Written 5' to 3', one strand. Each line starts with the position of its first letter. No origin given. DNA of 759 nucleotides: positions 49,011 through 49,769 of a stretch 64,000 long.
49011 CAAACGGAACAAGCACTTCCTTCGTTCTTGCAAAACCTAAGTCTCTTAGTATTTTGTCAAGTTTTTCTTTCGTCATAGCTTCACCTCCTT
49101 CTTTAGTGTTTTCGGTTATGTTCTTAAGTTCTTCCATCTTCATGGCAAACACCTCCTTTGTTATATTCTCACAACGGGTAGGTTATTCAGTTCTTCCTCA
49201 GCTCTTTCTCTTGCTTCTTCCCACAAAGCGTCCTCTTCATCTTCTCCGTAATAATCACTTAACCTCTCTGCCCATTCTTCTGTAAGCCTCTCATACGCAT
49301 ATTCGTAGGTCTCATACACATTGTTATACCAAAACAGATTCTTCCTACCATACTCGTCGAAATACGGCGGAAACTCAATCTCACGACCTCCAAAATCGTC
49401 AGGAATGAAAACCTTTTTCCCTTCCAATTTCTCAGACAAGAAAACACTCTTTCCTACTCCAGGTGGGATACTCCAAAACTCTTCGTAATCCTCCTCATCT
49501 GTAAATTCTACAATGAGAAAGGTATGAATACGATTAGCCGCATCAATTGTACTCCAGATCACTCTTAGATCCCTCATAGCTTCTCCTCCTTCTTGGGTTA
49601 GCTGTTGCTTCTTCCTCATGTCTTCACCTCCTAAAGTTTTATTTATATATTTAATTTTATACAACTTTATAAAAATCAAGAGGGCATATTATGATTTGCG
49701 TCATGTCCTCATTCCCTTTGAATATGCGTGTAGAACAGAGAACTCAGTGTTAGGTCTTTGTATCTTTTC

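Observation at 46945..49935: Compositionally foreign ~3 kb island: XRE/ImmA-like regulator plus three small acidic proteins, all with strong Shine-Dalgarno sites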

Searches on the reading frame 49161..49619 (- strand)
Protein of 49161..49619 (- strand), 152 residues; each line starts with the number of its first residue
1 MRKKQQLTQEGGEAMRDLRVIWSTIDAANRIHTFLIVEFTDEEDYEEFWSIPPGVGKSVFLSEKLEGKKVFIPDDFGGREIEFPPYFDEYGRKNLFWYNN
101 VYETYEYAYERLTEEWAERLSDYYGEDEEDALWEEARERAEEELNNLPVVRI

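Call 8: search_protein_families(library=pfam, proteins=[window:49161-49619:-], max_evalue=0.1)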
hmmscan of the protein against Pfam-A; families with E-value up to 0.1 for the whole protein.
window:49161-49619:- (152 aa): 0 families

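Call 9: search_protein_families(library=phrogs, proteins=[window:49161-49619:-], max_evalue=0.1)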
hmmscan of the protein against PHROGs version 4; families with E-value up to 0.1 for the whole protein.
window:49161-49619:- (152 aa): 0 families

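Call 19: find_homologous_proteins(query=window:49161-49577:-)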
Query window:49161-49577:- (138 aa): 50 proteins with E <= 0.001 among 73 candidates.
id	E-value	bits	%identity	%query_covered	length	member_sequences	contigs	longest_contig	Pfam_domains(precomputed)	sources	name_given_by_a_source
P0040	7.9e-85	300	96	100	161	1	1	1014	-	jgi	-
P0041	3.4e-81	288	93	100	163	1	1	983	-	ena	-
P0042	2.4e-79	282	93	100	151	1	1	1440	-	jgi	jgi:hypothetical protein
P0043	2.8e-79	282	91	100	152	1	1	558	-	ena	-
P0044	1.8e-77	276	89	100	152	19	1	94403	-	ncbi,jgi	ncbi:MAG: hypothetical protein ACO2OY_06695 [Thermodesulfobacteriaceae bacterium]|jgi:hypothetical p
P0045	2.3e-76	273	88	100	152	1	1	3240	-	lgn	-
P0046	2.8e-76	272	88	100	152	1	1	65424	-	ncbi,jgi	jgi:hypothetical protein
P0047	1.7e-75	270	88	100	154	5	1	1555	-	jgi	jgi:hypothetical protein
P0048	5.1e-74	265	87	99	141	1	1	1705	-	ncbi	-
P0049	5.6e-74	265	86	100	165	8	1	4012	-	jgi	-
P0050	1.4e-73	264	86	100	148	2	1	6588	-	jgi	jgi:hypothetical protein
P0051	1.7e-73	263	86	100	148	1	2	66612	-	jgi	jgi:hypothetical protein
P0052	2.5e-73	263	83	100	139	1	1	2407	-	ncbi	-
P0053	2.3e-71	256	84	100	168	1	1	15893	-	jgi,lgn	-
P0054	3.6e-71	256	83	100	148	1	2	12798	-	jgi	jgi:hypothetical protein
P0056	7.0e-71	255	83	100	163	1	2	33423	-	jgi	jgi:hypothetical protein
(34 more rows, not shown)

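Call 21: find_encoding_contigs(protein=P0044, flank=10000, max_places=4)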
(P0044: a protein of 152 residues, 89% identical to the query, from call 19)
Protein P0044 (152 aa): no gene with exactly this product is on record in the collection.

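Call 22: find_encoding_contigs(protein=P0053, flank=10000, max_places=3)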
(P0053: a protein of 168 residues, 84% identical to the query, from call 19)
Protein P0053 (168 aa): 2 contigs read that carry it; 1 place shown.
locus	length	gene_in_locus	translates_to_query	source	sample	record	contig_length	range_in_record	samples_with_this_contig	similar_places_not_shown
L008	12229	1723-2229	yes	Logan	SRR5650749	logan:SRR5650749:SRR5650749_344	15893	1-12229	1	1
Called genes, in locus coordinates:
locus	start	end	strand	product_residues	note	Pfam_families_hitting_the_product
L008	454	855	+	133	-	-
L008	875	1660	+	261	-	-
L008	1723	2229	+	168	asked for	-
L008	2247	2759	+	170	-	-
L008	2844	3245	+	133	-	-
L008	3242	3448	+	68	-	-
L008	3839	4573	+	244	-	-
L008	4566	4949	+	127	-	-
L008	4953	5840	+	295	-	PF19821:Phage_capsid_2 (weak), PF25209:Phage_capsid_4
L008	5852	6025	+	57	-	-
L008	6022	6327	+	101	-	-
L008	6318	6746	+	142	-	PF05069:Phage_tail_S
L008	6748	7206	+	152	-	-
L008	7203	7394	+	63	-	-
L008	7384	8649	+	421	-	PF04984:Phage_sheath_1, PF17482:Phage_sheath_1C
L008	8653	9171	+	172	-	PF04985:Phage_tube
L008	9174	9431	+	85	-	-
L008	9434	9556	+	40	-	-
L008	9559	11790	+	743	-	PF10145:PhageMin_Tail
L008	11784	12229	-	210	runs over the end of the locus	-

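Call 24: find_encoding_contigs(protein=P0051, flank=10000, max_places=4)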
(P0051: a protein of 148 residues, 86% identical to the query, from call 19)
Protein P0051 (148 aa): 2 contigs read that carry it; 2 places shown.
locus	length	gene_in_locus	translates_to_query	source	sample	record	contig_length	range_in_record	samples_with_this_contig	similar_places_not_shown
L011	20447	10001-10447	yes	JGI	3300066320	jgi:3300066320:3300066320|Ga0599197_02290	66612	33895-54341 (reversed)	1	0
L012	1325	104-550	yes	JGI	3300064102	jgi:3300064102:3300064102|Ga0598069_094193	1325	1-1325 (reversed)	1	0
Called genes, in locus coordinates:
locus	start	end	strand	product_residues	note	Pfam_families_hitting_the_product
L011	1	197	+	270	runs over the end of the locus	-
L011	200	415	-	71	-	-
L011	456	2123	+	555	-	-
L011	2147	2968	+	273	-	-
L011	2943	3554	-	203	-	-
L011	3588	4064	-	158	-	PF24608:PDDEXK_15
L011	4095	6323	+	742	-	-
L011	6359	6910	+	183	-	-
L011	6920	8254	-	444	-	PF13203:DUF2201_N (weak)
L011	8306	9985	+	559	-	PF13481:AAA_25 (weak), PF03796:DnaB_C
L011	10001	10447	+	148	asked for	-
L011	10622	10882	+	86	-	-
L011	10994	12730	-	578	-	PF07068:Gp23 (faint)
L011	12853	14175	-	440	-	-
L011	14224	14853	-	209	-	-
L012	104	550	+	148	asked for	-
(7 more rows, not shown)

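Call 42: search_solved_structures(query=A3, max_evalue=10)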
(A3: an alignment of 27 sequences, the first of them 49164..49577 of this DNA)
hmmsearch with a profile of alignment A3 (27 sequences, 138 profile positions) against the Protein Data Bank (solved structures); distinct sequences matched with E-value up to 10: 5.
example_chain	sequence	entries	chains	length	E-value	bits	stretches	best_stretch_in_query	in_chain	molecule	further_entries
3dt5_A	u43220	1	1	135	0.21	14.8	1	82-112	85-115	Uncharacterized protein AF_0924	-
7ksf_A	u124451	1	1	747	0.24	14.6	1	23-102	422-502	Protease/Reverse transcriptase/ribonuclease H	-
7kse_A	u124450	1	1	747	0.27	14.5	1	23-96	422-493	Peptidase A9/Reverse transcriptase/RNase H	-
6f6p_A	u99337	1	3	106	6.2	10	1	87-134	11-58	Rab-3A-interacting protein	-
6f6p_C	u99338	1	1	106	6.2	10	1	87-134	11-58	Rab-3A-interacting protein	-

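Call 51: predict_structure(alignment_id=A3)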
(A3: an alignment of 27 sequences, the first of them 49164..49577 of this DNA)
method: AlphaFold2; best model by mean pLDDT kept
length: 138 residues; sequences in the alignment: 27
mean_pLDDT: 93.0   pTM: 0.81
mean pLDDT of the five models: 93.0, 92.8, 92.6, 92.0, 90.9
residues with pLDDT >= 90: 118; 70-90: 19; 50-70: 1; < 50: 0
segments of 3 or more residues with pLDDT < 50: none
pLDDT, mean of each block of 10 residues (from residue 1): 90 91 95 94 94 91 89 93 92 96 94 93 97 94
secondary structure, 60 per line:
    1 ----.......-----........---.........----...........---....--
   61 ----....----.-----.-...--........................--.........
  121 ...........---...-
elements in order: E5-11 E17-24 H28-36 H41-51 E55-58 E65-68 E86-90 H91-109 H112-131 E135-137

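Call 55: fold_search(model_id=the predicted structure, library=pdb)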
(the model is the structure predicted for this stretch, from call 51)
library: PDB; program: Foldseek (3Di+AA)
matches with E <= 10: 953; with E <= 0.001: 0
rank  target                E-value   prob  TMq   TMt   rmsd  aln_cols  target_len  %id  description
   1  6ke3_E                3.1e-01  0.08  0.16  0.08  16.6       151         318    9  Crystal structure of the alpha bata heterodimer of human IDH3 in complex with NADH (released 2019-09-25)
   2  6k2i_MODEL_1_A        4.5e-01  0.08  0.17  0.18  15.8        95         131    6  Solution structure of camelid nanobody Nb11 against aflatoxin B1 (released 2019-06-05)
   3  9o4x_G                5.5e-01  0.08  0.18  0.12  15.3       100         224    9  Gamma delta T cell receptor bound to CD1d (released 2025-12-10)
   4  9d3j_E                6.2e-01  0.08  0.18  0.13  14.4       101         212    7  Structure of L9 Fab in complex with CSP_Res5-Y_mC2 Scaffold (released 2026-03-18)
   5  7fjo_F                8.6e-01  0.09  0.17  0.21  14.6        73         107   10  Cryo-EM structure of South African (B.1.351) SARS-CoV-2 spike glycoprotein in complex with three T6 Fab (released 2022-04-13)
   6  5vta_I                9.1e-01  0.08  0.16  0.19  14.4        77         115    8  Co-Crystal Structure of DPPIV with a Chemibody Inhibitor (released 2018-05-09)
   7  6wmw_H                1.1e+00  0.07  0.15  0.11  14.7        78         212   10  GFRAL receptor bound with two antibody Fabs (3P10, 25M22) (released 2020-07-15)
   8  3blx_P                1.1e+00  0.04  0.15  0.07  16.4       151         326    9  Yeast Isocitrate Dehydrogenase (Apo Form) (released 2008-02-05)
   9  3s88_H                1.2e+00  0.07  0.17  0.11  13.2        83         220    7  Crystal structure of Sudan Ebolavirus Glycoprotein (strain Gulu) bound to 16F6 (released 2011-12-07)
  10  3bp5_A                1.3e+00  0.21  0.16  0.19   2.0        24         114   17  Crystal structure of the mouse PD-1 and PD-L2 complex (released 2008-07-15)
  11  2m2d_MODEL_1_A        1.3e+00  0.08  0.15  0.17  13.5        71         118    8  Human programmed cell death 1 receptor (released 2013-02-27)
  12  7t7b_H                1.3e+00  0.06  0.17  0.11  15.2       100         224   12  Crystal structure of SARS-CoV-2 spike protein receptor-binding domain in complex with a cross-neutralizing antibody AD (released 2022-08-03)
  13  4hxa_H                1.3e+00  0.06  0.17  0.12  14.4        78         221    9  Crystal structure of 13D9 FAB (released 2013-07-24)
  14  7y3j_H                1.3e+00  0.06  0.18  0.12  16.0       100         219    8  24B3 antibody-peptide complex (released 2022-08-17)
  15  3bp6_A                1.4e+00  0.14  0.14  0.17   1.3        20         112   10  Crystal structure of the mouse PD-1 Mutant and PD-L2 complex (released 2009-02-24)
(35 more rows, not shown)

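Call 58: search_protein_families(library=padloc, proteins=[window:49161-49619:-], max_evalue=1)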
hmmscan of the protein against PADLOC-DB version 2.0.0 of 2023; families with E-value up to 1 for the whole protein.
window:49161-49619:- (152 aa): 0 families

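Call 59: search_protein_families(library=ncbifam, proteins=[window:49161-49619:-], max_evalue=1)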
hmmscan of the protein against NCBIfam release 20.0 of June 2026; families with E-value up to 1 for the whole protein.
window:49161-49619:- (152 aa): 0 families

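Call 62: find_related_loci(query=A3, collection=genome_contigs, flank=8000)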
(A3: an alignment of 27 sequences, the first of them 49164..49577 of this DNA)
Query A3 (138 aa) in genome_contigs; peptide patterns used: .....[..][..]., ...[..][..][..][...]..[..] (x = any residue, [..] = any of these).
38 stretches matched a pattern; 1 encode a relative of the query (tblastn E <= 1e-3); 1 distinct loci.
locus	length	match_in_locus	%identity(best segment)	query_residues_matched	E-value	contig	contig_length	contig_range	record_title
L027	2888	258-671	82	1-138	1e-69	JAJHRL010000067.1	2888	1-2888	MAG: Candidatus Aenigmatarchaeota archaeon isolate Bin S16 scaffold_9831_c1, whole genome shotgun sequence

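Call 63: find_related_loci(query=A3, collection=viral_contigs, flank=8000)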
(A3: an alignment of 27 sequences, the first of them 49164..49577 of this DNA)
Query A3 (138 aa) in viral_contigs; peptide patterns used: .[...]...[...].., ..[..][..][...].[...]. (x = any residue, [..] = any of these).
598 stretches matched a pattern (row limit reached: there are more); 4 encode a relative of the query (tblastn E <= 1e-3); 4 distinct loci.
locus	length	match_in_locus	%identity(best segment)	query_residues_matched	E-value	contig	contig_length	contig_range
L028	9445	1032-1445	83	1-138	1e-63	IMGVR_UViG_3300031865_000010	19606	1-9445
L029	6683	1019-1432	83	1-138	1e-63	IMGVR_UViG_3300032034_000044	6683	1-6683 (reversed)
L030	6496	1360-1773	77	1-138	5e-57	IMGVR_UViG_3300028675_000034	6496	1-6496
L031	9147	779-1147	54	5-138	5e-30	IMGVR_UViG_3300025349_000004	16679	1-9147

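Call 64: fold_search(model_id=the predicted structure, library=viral)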
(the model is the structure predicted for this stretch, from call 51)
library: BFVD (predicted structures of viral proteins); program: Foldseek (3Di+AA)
matches with E <= 10: 187; with E <= 0.001: 0
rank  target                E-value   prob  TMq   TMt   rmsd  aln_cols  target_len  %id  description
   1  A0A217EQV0            3.7e-01  0.14  0.21  0.23  14.3       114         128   16  Uncharacterized protein [Bacillus phage vB_BsuM-Goe2]
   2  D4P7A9                6.6e-01  0.10  0.22  0.11  17.6       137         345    9  (no name in the UniProt tables at hand)
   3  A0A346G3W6            7.0e-01  0.11  0.17  0.10  12.7        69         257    9  (no name in the UniProt tables at hand)
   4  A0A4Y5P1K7            9.7e-01  0.06  0.15  0.24  12.1        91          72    9  Uncharacterized protein [Pantoea phage vB_PagS_AAS21]
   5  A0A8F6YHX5            1.0e+00  0.09  0.18  0.32  13.9        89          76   10  Non-structural polyprotein (Fragment) [Cane toad-associated dicistrovirus]
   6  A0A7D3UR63            1.0e+00  0.08  0.21  0.26   6.2        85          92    7  Uncharacterized protein [Fadolivirus FV1/VV64]
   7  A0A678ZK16            1.1e+00  0.08  0.16  0.28  10.8        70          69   13  Uncharacterized protein [Pectobacterium phage Arno18]
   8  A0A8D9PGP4            1.3e+00  0.08  0.15  0.32  11.2        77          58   14  Uncharacterized protein [Bacteriophage sp.]
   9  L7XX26                1.3e+00  0.07  0.14  0.20  12.7        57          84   14  Uncharacterized protein [Megavirus lba]
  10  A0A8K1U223            1.4e+00  0.04  0.17  0.06  13.2       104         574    7  Serine protease [Riboviria sp.]
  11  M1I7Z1                1.5e+00  0.09  0.25  0.10  13.7       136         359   11  (no name in the UniProt tables at hand)
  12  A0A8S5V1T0            1.6e+00  0.11  0.28  0.10  11.7       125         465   12  Uncharacterized protein [Myoviridae sp. ctJ2i1]
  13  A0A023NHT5            1.6e+00  0.08  0.16  0.29  11.5        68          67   12  (no name in the UniProt tables at hand)
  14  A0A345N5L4            1.8e+00  0.06  0.20  0.17  10.8       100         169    7  (no name in the UniProt tables at hand)
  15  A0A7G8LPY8            1.9e+00  0.07  0.20  0.22   9.5        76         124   14  Uncharacterized protein [Mycobacterium phage MrMiyagi]
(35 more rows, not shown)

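Call 67: search_protein_families(library=pfam, proteins=[L008:454-855:+, L008:2844-3245:+, L008:3242-3448:+, L028:1553-2098:+], max_evalue=0.1)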
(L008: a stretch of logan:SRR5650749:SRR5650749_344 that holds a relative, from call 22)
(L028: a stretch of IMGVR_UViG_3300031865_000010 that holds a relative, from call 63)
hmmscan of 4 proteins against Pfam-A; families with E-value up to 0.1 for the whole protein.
L008:454-855:+ (133 aa): 1 family
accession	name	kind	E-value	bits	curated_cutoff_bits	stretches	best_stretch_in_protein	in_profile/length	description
PF12580.14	TPPII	-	0.061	13.3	29.7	1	33-76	77-117/187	Tripeptidyl peptidase II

L008:2844-3245:+ (133 aa): 0 families

L008:3242-3448:+ (68 aa): 0 families

L028:1553-2098:+ (181 aa): 0 families

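Call 118: find_encoding_contigs(protein=P0056, flank=10000, max_places=2)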
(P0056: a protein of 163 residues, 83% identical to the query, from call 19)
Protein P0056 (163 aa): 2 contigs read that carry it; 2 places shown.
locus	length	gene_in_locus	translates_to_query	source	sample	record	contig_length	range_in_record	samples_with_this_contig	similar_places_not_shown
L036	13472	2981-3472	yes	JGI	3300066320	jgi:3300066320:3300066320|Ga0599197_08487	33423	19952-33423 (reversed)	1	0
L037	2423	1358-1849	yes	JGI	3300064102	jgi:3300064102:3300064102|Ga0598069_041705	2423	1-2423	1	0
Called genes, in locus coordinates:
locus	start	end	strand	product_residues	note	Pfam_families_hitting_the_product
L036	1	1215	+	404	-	?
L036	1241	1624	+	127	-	-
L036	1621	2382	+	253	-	-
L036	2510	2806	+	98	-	-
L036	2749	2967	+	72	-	-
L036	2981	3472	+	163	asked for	-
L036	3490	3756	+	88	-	-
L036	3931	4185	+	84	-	-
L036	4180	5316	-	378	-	-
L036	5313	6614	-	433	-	-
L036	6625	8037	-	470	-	PF17289:Terminase_6C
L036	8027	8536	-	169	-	-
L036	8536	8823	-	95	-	-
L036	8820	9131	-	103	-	-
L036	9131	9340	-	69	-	-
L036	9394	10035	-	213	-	-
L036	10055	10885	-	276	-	-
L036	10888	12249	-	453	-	-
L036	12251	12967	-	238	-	-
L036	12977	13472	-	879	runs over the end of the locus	-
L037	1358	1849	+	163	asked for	-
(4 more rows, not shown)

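Call 119: search_protein_families(library=pfam, proteins=[L036:1-1215:+, L036:1241-1624:+], max_evalue=0.01)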
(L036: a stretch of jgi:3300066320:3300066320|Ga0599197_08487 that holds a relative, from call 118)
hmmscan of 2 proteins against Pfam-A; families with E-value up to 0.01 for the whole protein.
L036:1-1215:+ (404 aa): 1 family
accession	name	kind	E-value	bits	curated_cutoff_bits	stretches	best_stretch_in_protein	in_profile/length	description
PF00815.25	Histidinol_dh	-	7.8e-124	414.2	27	1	17-319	3-312/411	Histidinol dehydrogenase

L036:1241-1624:+ (127 aa): 0 families

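Call 122: search_protein_families(library=phrogs, proteins=[L036:10888-12249:-, L036:10055-10885:-, L036:12251-12967:-, L036:9394-10035:-, L036:12977-13471:-, L036:4180-5316:-, L036:1621-2382:+], max_evalue=0.001)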
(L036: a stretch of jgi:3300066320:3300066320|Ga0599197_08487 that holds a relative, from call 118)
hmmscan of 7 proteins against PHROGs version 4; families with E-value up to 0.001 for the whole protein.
L036:10888-12249:- (453 aa): 0 families

L036:10055-10885:- (276 aa): 0 families

L036:12251-12967:- (238 aa): 0 families

L036:9394-10035:- (213 aa): 0 families

L036:12977-13471:- (164 aa): 0 families

L036:4180-5316:- (378 aa): 9 families
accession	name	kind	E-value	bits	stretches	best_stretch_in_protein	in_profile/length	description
phrog_1657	-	head and packaging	1.1e-30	108.1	2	189-342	183-325/337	head morphogenesis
phrog_4728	-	head and packaging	1.5e-15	58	1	32-341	98-319/591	head morphogenesis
phrog_115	-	head and packaging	1e-13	52.4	1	237-354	238-355/665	minor head protein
phrog_7625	-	head and packaging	7.9e-08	32.6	1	46-337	65-269/504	head morphogenesis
phrog_16625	-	moron, auxiliary metabolic gene and host takeover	1e-07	31.8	1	242-323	243-315/869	Bxa ADP-ribosyl transferase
phrog_8089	-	head and packaging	3.2e-06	27.7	1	233-321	178-267/268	head morphogenesis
phrog_2662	-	head and packaging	3.7e-06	26.8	1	45-324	520-712/717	portal protein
phrog_2468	-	head and packaging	0.0001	22.9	1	104-322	40-274/303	head morphogenesis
phrog_17987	-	head and packaging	0.0002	20.6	1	212-320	170-278/856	head maturation protease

L036:1621-2382:+ (253 aa): 0 families
